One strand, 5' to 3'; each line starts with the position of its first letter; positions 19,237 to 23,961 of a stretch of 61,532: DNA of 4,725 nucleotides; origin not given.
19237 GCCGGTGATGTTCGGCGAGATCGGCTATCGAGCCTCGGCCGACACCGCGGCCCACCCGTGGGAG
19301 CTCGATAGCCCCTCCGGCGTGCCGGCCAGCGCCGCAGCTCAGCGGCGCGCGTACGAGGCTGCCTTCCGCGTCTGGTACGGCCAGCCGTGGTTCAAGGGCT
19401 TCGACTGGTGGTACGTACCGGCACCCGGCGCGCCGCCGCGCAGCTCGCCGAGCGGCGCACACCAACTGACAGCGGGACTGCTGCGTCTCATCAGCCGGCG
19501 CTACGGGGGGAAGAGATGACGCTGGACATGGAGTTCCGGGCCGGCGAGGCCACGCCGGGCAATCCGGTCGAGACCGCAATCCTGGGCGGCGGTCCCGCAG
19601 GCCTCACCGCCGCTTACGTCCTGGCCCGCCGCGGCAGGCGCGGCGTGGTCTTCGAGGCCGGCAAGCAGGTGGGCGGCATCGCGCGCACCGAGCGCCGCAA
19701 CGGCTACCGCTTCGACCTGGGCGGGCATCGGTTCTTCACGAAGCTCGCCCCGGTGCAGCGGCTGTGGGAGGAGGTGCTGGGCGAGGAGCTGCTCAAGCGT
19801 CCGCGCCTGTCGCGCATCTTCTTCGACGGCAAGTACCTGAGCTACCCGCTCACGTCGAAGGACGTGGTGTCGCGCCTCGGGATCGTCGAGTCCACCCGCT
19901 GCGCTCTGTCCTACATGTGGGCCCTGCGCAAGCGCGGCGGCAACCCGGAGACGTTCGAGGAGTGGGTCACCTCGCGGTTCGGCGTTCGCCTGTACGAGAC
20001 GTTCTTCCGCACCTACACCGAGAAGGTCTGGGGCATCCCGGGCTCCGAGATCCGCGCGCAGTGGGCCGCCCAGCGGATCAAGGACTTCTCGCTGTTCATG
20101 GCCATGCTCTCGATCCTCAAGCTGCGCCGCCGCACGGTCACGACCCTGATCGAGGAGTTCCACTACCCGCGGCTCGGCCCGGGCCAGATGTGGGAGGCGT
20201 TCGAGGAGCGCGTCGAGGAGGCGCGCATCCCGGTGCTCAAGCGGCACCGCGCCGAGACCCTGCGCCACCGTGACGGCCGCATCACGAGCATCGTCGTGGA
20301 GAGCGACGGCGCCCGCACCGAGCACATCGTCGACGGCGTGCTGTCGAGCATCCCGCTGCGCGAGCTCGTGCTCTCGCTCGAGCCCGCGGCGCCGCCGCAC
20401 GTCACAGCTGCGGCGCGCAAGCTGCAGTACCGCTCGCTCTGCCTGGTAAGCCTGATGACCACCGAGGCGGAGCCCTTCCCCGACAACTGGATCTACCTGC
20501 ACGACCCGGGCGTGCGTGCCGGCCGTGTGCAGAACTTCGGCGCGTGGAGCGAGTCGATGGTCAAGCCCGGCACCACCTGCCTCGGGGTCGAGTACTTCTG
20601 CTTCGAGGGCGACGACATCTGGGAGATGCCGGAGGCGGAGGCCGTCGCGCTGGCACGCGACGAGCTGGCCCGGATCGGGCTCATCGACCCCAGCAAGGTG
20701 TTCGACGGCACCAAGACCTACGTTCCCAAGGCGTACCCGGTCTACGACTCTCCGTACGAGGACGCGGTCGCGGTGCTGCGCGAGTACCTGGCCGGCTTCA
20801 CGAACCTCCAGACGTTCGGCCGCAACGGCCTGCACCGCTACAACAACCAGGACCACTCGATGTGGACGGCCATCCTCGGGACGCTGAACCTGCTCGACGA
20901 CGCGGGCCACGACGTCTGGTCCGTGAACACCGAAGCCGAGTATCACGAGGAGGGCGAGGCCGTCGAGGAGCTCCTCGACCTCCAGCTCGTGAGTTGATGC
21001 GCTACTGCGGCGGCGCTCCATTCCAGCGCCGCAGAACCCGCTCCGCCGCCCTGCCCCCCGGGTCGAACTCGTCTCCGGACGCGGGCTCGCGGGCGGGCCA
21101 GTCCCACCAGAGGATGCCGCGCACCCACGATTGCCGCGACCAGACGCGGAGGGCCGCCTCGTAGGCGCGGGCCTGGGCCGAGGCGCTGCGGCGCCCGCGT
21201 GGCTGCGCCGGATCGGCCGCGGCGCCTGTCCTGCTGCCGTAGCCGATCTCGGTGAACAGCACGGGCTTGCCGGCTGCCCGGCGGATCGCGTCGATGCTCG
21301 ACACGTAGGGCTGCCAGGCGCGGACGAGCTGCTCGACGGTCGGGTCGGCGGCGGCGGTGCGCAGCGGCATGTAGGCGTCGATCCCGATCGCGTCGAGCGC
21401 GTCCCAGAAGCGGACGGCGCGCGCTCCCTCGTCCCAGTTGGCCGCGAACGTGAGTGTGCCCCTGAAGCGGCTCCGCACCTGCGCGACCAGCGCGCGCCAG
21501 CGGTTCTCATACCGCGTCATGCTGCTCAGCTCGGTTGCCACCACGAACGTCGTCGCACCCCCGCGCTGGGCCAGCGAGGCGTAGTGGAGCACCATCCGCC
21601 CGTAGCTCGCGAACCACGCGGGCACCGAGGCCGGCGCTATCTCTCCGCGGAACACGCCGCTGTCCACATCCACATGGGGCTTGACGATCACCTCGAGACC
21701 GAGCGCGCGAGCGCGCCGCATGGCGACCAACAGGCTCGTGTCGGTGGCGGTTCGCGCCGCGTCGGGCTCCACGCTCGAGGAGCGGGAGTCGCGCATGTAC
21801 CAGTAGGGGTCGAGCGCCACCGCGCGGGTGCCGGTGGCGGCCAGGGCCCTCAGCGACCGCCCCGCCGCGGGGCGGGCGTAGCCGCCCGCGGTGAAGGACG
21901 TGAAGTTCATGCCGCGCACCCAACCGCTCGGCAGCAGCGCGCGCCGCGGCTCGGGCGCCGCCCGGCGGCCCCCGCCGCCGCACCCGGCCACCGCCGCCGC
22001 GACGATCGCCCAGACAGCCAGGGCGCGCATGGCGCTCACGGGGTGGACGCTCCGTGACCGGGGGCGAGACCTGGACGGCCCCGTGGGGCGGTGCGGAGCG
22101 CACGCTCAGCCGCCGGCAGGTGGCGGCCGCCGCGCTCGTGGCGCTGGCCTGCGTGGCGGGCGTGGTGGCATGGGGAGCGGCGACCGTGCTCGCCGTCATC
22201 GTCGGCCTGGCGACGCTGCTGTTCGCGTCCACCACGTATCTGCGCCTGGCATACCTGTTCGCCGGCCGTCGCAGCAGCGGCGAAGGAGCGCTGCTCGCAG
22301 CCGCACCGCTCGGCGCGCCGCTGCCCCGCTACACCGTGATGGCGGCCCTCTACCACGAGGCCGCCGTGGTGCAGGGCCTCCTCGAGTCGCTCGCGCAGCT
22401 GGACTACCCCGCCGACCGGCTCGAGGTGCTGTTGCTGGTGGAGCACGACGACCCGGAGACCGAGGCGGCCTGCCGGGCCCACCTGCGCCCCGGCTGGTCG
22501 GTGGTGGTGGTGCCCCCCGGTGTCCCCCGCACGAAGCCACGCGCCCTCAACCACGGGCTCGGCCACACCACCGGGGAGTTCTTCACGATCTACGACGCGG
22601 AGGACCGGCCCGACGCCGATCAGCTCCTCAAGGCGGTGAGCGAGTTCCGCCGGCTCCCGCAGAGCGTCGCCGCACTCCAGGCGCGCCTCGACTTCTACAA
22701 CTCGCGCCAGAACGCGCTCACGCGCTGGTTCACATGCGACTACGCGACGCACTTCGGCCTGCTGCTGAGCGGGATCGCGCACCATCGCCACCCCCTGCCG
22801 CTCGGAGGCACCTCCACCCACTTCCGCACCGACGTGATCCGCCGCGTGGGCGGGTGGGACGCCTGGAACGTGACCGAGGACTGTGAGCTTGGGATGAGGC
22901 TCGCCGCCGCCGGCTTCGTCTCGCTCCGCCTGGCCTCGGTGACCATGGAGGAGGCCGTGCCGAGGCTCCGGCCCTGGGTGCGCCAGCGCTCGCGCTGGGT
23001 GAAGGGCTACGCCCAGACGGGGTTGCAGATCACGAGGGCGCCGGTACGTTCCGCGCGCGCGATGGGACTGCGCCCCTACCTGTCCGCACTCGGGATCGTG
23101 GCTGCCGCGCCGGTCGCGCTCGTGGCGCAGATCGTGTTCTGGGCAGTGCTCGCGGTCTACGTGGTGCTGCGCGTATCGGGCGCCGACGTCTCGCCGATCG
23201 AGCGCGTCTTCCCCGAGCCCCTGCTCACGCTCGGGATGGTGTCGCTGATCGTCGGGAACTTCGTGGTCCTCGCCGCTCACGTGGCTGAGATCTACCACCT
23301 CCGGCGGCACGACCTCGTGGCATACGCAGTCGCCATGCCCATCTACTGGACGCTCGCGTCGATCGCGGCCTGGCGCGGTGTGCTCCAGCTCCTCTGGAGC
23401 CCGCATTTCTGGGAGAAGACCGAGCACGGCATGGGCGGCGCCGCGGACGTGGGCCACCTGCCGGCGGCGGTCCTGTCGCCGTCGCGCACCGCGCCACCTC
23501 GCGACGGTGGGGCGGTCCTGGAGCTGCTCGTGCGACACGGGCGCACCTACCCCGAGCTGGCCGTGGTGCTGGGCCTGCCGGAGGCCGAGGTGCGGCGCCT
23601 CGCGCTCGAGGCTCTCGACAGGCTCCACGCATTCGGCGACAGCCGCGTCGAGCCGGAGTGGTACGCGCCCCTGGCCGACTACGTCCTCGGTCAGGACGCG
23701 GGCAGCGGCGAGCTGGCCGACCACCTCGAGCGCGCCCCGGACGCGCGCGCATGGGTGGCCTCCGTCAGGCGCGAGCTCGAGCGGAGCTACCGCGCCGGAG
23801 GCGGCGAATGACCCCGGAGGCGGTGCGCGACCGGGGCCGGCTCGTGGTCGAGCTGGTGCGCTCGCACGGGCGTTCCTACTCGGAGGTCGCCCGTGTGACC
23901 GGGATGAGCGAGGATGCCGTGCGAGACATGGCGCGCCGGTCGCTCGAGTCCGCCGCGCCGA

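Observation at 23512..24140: Paralogous sigma-70 region-4-like HTH plus anti-sigma-like module on both sides of the junction between two coupled glycosyltransferases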

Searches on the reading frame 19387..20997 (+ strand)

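Call 8: search_protein_families(library=ncbifam, proteins=[window:19387-20997:+], max_evalue=0.01)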
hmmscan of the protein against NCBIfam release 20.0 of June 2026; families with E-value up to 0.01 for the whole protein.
window:19387-20997:+ (536 aa): 51 families (the best 25 are shown)
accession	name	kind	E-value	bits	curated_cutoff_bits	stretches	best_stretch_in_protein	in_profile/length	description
NF005548.0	PRK07208.1-4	equivalog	1.2e-184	614.5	389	1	62-525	5-473/488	hypothetical protein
NF005545.0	PRK07208.1-1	equivalog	1.9e-157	524.7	451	1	60-526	7-486/504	hypothetical protein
NF005546.0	PRK07208.1-2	equivalog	2.1e-127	425.9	418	2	135-522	111-524/527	hypothetical protein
NF005547.0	PRK07208.1-3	equivalog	9.9e-113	377.3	380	1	62-523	6-461/465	hypothetical protein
NF005549.0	PRK07208.1-5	equivalog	8.5e-101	338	587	2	133-522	110-533/534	hypothetical protein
NF005560.0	PRK07233.1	equivalog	1.6e-26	93.2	252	1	63-474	3-402/435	hypothetical protein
NF008841.0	PRK11883.1-1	equivalog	5.3e-15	55.3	517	2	61-135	4-82/453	protoporphyrinogen oxidase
TIGR03467.1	HpnE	equivalog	1.8e-10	40.7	283.05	1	64-139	2-79/430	hydroxysqualene dehydroxylase HpnE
TIGR02733.1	desat_CrtD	equivalog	1.3e-09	37.3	549.7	1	64-113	5-54/492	C-3',4' desaturase CrtD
TIGR02734.1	crtI_fam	subfamily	4.7e-09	35.5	238.1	1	64-129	2-66/504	phytoene desaturase family protein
NF009410.0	PRK12771.1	subfamily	5.2e-09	35.2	516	1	62-100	140-178/566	NAD(P)-binding protein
NF058655.1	CrtID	equivalog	3e-08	33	640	1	64-113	2-51/478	bifunctional phytoene desaturase/3,4-desaturase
NF009454.0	PRK12814.1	equivalog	1.7e-06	26.7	916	1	62-101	195-234/657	putative NADPH-dependent glutamate synthase small subunit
TIGR03996.1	mycofact_OYE_1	hypoth_equivalog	2.9e-06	26.1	627.9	1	59-105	371-417/633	mycofactocin system FadH/OYE family oxidoreductase 1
TIGR03997.1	mycofact_OYE_2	equivalog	3.6e-06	25.7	793.15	1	59-108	378-427/645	mycofactocin system FadH/OYE family oxidoreductase 2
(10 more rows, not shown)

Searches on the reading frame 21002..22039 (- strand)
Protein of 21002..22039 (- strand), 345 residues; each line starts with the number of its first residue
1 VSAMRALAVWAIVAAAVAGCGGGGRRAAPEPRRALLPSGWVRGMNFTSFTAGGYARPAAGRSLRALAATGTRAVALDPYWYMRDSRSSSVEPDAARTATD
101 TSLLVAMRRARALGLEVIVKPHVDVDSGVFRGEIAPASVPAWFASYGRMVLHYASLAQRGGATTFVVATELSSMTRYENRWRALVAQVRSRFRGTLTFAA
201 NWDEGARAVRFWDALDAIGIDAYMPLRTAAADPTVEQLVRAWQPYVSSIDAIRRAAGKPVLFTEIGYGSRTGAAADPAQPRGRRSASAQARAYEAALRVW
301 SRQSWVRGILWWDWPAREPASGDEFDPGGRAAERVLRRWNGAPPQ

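Call 8: search_protein_families(library=ncbifam, proteins=[window:21002-22039:-], max_evalue=0.01)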
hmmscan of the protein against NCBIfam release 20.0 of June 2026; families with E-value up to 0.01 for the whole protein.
window:21002-22039:- (345 aa): 1 family
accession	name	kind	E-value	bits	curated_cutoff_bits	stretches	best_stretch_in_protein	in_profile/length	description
NF048004.1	GTA_megatron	equivalog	7.4e-09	33.9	800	1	145-227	437-546/1299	baseplate multidomain protein megatron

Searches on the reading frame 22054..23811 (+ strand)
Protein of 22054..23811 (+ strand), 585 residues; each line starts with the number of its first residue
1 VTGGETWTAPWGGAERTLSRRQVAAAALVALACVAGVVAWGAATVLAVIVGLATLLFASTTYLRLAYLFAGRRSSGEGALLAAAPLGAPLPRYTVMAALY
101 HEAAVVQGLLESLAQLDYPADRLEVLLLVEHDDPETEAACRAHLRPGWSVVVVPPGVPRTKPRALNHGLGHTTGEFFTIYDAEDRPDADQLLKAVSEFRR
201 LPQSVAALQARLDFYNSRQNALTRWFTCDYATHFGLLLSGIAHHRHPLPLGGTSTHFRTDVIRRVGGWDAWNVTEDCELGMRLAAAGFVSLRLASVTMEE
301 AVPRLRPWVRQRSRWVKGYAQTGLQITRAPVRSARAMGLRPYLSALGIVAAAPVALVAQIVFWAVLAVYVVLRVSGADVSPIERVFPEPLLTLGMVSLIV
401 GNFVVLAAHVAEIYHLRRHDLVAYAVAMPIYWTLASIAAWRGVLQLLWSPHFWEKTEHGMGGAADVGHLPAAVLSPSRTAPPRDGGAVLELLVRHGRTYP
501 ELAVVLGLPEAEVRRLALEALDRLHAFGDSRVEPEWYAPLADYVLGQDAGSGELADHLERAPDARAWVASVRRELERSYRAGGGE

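Call 4: search_protein_families(library=pfam, proteins=[window:22054-23811:+], max_evalue=10)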
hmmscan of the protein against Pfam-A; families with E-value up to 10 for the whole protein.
window:22054-23811:+ (585 aa): 6 families
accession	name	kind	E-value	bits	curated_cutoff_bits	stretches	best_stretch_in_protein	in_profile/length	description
PF13632.12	Glyco_trans_2_3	-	2.3e-26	93.3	27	1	177-372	2-188/198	Glycosyl transferase family group 2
PF13641.12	Glyco_tranf_2_3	-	2e-21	77.5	27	1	91-318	1-230/230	Glycosyltransferase like family 2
PF00535.33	Glycos_transf_2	-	2.7e-11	44.1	23.3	1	98-226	5-131/168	Glycosyl transferase family 2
PF13506.12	Glyco_transf_21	-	0.0049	16.8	21.7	1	160-316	17-173/174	Glycosyl transferase family 21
PF04545.22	Sigma70_r4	-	0.007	16.3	24.1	1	488-524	12-48/50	Sigma-70, region 4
PF08281.18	Sigma70_r4_2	-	0.023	14.8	25.7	1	487-524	17-54/54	Sigma-70, region 4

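Call 8: search_protein_families(library=ncbifam, proteins=[window:22054-23811:+], max_evalue=0.01)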
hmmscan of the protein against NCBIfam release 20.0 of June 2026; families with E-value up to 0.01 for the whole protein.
window:22054-23811:+ (585 aa): 7 families
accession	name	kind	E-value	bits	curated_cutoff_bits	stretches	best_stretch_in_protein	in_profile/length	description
TIGR03937.1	PgaC_IcaA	equivalog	1.1e-11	44.3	422.3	1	90-438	44-382/407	poly-beta-1,6-N-acetyl-D-glucosamine synthase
TIGR03030.1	CelA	equivalog_domain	2.9e-11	42.1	699.1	1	104-321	145-379/714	UDP-forming cellulose synthase catalytic subunit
NF053846.1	glyco_with_XrtP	equivalog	6.2e-09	35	520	1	250-457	224-436/440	XrtP-associated glycosyltransferase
NF008558.0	PRK11498.1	equivalog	1.7e-06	26.2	992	1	96-321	278-503/872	UDP-forming cellulose synthase catalytic subunit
NF041875.1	EPS_EpsD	equivalog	1.6e-05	24.5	370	1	95-288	3-194/325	exopolysaccharide biosynthesis glycosyltransferase EpsD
TIGR03111.1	glyc2_xrt_Gpos1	hypoth_equivalog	2.6e-05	23.2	363.95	1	89-324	47-291/439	TIGR03111 family XrtG-associated glycosyltransferase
TIGR04283.1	glyco_like_mftF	equivalog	0.00079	19.1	182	1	98-291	6-177/221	TIGR04283 family arsenosugar biosynthesis glycosyltransferase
